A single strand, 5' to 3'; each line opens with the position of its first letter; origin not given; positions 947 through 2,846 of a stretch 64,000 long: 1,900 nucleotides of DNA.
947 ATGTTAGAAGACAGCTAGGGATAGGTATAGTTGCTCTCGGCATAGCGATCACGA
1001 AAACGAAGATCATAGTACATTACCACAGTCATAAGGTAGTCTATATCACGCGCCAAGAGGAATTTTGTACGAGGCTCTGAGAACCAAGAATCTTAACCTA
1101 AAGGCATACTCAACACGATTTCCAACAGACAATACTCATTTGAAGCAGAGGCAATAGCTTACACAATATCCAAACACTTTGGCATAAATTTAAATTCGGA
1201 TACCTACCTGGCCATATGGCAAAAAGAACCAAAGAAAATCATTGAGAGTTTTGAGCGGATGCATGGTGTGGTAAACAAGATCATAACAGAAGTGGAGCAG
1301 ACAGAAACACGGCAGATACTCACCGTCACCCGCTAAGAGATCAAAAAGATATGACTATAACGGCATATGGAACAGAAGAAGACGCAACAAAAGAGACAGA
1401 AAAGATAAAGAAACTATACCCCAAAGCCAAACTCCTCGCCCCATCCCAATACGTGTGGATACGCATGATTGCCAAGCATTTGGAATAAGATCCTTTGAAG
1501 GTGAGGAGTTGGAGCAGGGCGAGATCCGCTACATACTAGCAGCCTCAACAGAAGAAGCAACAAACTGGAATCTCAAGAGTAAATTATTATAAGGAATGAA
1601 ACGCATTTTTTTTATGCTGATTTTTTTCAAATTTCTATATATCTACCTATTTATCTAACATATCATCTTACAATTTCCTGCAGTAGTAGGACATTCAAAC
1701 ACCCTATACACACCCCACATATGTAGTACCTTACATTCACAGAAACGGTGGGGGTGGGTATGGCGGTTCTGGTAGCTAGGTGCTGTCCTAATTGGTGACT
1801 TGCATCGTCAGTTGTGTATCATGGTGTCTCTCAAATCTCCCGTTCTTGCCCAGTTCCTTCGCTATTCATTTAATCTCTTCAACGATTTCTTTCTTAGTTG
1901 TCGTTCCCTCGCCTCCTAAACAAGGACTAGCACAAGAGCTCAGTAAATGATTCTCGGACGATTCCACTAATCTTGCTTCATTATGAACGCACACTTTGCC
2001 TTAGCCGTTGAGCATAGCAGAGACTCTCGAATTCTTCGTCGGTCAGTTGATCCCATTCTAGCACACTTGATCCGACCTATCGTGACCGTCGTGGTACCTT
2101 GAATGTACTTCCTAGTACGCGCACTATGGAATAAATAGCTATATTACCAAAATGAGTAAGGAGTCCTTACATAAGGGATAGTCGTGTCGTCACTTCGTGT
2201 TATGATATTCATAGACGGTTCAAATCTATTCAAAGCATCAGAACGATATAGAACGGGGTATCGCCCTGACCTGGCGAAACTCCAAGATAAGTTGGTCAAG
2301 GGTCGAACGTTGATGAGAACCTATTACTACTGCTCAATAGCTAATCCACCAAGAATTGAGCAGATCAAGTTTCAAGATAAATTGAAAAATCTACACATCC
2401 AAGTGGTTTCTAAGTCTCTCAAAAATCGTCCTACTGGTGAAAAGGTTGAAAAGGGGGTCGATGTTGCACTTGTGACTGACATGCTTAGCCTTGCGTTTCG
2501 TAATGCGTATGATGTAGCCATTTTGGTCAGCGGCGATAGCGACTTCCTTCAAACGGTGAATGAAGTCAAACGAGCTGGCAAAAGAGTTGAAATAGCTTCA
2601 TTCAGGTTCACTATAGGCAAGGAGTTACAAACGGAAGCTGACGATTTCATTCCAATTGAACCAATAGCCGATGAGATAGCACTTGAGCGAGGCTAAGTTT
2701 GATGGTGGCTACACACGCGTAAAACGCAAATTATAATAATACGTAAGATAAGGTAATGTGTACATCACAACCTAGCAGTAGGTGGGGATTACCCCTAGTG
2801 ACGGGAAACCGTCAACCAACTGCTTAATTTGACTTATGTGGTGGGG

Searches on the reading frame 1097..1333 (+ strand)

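Call 31: search_protein_families(library=pfam, max_evalue=0.01, proteins=[window:1097-1333:+])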
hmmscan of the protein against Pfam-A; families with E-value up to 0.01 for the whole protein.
seq(79 aa): 1 family
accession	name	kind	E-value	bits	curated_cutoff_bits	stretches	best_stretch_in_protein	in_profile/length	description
PF06746.16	DUF1216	-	0.0054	17.2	21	1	17-78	27-91/134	Protein of unknown function (DUF1216)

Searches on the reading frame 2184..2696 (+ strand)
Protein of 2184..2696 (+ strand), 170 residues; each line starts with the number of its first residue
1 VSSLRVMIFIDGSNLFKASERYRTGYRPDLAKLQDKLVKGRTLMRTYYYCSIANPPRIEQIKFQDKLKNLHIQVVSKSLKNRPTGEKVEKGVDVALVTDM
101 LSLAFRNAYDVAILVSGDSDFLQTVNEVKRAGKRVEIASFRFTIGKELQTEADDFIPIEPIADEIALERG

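Call 62: search_protein_families(library=pfam, max_evalue=0.001, proteins=[window:2184-2696:+])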
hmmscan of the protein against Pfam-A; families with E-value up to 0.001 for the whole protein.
window:2184-2696:+ (170 aa): 1 family
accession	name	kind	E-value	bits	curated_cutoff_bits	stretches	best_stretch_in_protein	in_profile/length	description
PF01936.24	NYN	-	1.2e-30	107.4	24.2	1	5-159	1-145/145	NYN domain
